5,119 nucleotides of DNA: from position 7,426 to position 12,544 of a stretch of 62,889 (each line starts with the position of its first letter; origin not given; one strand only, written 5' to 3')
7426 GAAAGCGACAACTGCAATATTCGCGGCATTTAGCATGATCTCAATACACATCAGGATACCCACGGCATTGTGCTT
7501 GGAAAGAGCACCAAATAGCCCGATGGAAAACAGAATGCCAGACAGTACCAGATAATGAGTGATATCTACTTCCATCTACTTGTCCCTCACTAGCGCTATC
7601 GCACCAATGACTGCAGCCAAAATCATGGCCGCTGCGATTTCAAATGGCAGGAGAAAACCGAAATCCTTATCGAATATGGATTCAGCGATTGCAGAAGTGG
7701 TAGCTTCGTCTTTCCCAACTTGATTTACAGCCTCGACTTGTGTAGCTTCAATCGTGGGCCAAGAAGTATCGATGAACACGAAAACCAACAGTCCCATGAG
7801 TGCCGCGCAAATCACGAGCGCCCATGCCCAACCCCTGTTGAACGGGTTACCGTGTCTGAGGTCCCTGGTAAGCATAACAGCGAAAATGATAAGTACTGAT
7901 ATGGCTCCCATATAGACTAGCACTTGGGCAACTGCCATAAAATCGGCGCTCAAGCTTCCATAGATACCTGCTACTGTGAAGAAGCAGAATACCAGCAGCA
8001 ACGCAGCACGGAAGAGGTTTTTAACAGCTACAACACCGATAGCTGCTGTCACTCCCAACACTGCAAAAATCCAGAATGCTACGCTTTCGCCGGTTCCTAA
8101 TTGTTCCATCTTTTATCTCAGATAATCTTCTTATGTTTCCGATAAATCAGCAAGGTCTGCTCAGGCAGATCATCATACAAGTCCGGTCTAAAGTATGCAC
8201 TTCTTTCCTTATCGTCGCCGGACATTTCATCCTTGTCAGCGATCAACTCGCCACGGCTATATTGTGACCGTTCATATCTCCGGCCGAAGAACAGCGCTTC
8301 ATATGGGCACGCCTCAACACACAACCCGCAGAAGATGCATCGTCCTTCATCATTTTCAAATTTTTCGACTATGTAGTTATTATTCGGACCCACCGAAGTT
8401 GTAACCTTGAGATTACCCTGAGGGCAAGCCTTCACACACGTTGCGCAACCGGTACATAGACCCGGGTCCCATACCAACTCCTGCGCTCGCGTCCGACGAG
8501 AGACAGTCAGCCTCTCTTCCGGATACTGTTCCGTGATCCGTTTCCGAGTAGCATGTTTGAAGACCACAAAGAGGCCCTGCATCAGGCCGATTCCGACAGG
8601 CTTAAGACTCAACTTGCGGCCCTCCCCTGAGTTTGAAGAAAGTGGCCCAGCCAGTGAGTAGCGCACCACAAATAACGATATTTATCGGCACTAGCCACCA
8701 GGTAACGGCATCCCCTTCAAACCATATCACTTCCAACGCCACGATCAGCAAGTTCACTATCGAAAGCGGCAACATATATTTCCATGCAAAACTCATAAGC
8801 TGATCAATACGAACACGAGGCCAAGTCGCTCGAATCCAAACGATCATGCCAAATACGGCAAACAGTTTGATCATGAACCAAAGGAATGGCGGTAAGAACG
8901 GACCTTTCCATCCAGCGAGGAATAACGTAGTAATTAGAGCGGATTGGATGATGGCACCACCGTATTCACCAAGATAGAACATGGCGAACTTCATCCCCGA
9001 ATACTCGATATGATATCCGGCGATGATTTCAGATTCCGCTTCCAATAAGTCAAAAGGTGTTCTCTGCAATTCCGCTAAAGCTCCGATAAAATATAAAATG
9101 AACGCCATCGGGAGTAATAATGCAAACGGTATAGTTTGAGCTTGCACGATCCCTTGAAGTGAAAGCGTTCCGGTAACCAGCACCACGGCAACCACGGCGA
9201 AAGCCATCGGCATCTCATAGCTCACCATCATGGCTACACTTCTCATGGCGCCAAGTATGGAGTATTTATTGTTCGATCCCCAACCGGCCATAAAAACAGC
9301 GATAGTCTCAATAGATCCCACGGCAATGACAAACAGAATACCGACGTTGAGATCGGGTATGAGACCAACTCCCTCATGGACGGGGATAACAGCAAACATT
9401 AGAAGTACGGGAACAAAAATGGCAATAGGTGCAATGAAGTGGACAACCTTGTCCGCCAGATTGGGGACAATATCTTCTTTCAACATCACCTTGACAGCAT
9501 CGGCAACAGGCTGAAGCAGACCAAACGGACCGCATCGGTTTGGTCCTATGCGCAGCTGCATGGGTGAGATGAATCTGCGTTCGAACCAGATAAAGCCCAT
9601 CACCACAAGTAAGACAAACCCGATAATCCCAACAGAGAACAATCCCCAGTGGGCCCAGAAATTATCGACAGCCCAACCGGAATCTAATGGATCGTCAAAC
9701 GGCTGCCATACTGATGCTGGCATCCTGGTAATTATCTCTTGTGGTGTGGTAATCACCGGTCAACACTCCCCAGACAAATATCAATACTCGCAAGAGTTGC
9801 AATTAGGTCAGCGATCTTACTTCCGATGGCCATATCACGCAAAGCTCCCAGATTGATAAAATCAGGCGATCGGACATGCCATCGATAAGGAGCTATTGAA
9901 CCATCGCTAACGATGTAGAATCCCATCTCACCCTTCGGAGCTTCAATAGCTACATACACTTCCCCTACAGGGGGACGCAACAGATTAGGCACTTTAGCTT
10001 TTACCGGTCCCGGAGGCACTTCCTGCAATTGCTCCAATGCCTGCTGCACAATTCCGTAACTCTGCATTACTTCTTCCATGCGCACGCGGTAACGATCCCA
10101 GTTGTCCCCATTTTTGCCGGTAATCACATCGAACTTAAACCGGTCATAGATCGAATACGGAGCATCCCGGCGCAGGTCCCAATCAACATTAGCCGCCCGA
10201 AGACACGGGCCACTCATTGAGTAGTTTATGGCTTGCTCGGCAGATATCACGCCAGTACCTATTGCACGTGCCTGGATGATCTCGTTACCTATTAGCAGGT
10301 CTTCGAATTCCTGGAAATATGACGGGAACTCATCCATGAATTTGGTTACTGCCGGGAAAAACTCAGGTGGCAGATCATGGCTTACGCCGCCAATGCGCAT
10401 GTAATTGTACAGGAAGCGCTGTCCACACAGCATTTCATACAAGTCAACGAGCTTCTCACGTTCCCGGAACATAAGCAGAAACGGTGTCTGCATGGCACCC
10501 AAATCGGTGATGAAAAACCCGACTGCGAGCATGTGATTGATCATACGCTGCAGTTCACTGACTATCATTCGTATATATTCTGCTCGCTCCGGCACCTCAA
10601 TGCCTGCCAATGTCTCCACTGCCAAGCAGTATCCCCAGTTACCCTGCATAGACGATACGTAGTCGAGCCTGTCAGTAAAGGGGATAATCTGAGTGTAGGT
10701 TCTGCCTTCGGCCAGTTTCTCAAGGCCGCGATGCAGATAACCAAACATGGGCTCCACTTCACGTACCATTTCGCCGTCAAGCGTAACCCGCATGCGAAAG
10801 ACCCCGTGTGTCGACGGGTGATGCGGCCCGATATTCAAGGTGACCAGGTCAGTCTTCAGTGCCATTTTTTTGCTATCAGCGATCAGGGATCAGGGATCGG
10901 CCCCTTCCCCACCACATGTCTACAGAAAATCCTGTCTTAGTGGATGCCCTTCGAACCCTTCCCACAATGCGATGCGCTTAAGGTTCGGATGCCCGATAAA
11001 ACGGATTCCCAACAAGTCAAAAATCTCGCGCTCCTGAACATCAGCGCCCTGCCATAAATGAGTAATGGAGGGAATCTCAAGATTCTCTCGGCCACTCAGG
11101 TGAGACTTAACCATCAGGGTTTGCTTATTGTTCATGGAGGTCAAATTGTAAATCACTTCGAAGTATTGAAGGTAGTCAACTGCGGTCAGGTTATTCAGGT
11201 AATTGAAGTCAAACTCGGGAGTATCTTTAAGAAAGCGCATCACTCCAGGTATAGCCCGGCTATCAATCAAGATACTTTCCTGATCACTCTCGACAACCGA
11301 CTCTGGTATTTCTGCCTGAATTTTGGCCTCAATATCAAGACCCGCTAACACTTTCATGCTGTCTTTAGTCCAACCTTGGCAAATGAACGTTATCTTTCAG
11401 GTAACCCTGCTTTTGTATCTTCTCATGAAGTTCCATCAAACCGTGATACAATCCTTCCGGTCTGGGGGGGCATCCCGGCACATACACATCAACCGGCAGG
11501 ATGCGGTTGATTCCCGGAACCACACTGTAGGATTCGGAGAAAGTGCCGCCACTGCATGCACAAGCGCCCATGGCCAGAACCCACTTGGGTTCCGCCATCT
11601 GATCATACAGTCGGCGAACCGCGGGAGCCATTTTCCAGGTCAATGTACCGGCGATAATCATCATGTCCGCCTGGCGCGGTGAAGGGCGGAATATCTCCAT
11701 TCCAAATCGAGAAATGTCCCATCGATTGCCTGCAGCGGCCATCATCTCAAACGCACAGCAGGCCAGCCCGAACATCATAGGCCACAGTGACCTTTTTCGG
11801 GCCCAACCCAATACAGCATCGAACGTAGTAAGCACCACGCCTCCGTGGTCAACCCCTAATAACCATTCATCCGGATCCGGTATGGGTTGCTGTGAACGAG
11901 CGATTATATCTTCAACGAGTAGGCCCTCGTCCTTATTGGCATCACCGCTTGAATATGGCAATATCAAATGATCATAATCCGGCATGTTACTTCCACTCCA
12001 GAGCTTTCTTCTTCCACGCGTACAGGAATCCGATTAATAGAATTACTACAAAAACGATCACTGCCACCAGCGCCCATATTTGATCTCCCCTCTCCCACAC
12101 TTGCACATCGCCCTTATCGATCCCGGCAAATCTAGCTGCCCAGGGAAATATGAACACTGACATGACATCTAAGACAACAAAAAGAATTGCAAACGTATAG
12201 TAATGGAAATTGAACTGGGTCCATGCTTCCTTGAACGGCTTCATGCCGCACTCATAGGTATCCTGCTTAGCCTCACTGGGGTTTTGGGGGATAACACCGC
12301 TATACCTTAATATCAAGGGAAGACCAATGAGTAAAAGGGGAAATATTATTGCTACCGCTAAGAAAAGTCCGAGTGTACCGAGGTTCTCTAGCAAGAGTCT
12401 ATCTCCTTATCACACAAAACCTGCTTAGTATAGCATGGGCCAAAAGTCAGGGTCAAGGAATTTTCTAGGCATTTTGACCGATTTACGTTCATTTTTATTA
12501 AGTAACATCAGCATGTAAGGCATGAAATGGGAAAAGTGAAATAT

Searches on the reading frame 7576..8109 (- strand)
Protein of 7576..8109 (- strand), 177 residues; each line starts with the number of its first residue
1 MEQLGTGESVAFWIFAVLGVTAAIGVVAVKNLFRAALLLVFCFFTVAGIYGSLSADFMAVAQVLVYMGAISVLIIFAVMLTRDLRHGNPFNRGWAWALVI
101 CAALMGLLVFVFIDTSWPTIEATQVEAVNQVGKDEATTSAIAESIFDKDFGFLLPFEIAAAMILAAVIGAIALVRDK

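Call 72: search_protein_families(library=pfam, proteins=[window:7576-8109:-], max_evalue=0.0001)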
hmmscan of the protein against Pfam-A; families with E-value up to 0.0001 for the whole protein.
window:7576-8109:- (177 aa): 1 family
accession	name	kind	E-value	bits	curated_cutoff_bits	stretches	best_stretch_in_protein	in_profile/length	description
PF00499.25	Oxidored_q3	-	1e-33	116.6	33.2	1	23-173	2-146/146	NADH-ubiquinone/plastoquinone oxidoreductase chain 6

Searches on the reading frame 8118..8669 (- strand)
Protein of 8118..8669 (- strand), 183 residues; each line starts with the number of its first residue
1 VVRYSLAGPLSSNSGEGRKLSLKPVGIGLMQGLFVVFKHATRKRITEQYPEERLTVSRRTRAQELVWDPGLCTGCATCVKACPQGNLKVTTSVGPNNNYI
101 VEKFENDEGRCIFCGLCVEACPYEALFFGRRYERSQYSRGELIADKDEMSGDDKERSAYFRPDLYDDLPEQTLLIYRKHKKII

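Call 72: search_protein_families(library=pfam, proteins=[window:8118-8669:-], max_evalue=0.0001)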
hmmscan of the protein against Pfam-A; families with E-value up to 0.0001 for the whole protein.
window:8118-8669:- (183 aa): 12 families
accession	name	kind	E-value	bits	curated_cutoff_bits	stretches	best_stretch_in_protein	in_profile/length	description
PF00037.32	Fer4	-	1.6e-16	59.7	21.1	2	107-126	4-23/24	4Fe-4S binding domain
PF13237.11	Fer4_10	-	1.8e-12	47.4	25.5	1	66-122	3-53/53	4Fe-4S dicluster domain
PF12838.12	Fer4_7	-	2.1e-12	47.8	27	1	72-125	2-52/52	4Fe-4S dicluster domain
PF12837.12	Fer4_6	-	2.2e-12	46.7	25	2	66-83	3-20/24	4Fe-4S binding domain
PF13187.11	Fer4_9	-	1.3e-10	41.6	27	1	72-125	2-51/52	4Fe-4S dicluster domain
PF12797.12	Fer4_2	-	9.9e-10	38.2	24.5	1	66-83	4-21/22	4Fe-4S binding domain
PF13183.11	Fer4_8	-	4.8e-09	37.1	27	0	110-149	4-42/68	4Fe-4S dicluster domain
PF13484.11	Fer4_16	-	2.3e-07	31.9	30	0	72-123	2-65/66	4Fe-4S double cluster binding domain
PF12798.12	Fer4_3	-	8.6e-07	29.8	27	0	111-125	1-15/15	4Fe-4S binding domain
PF12800.12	Fer4_4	-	1.4e-06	28.6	24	0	70-85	2-17/17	4Fe-4S binding domain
PF13534.11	Fer4_17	-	1.5e-05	25.9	22.2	0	72-124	2-59/61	4Fe-4S dicluster domain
PF14697.11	Fer4_21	-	2.8e-05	24.6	35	0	71-124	7-55/59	4Fe-4S dicluster domain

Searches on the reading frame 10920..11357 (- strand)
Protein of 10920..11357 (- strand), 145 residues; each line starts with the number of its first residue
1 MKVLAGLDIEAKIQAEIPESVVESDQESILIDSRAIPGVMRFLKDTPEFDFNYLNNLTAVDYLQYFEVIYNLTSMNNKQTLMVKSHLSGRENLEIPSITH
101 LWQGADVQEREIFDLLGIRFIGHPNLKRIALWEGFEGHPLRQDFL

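Call 72: search_protein_families(library=pfam, proteins=[window:10920-11357:-], max_evalue=0.0001)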
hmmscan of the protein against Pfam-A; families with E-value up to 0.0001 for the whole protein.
window:10920-11357:- (145 aa): 1 family
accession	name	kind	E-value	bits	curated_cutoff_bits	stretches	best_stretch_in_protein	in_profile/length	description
PF00329.25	Complex1_30kDa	-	9.5e-39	133.2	22.5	1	31-144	3-118/124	Respiratory-chain NADH dehydrogenase, 30 Kd subunit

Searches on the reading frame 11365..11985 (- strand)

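Call 72: search_protein_families(library=pfam, proteins=[window:11365-11985:-], max_evalue=0.0001)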
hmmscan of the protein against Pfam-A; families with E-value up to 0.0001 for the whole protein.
window:11365-11985:- (206 aa): 1 family
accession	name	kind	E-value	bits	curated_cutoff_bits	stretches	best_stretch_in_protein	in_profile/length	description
PF01058.29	Oxidored_q6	-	2.8e-27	95.4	27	1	76-186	1-128/128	NADH ubiquinone oxidoreductase, 20 Kd subunit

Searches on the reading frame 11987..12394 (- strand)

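Call 72: search_protein_families(library=pfam, proteins=[window:11987-12394:-], max_evalue=0.0001)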
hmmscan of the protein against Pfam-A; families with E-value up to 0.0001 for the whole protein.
window:11987-12394:- (135 aa): 1 family
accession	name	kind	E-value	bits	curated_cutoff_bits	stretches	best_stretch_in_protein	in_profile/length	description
PF00507.24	Oxidored_q4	-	1.7e-29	102.3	23.3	1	35-134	12-99/99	NADH-ubiquinone/plastoquinone oxidoreductase, chain 3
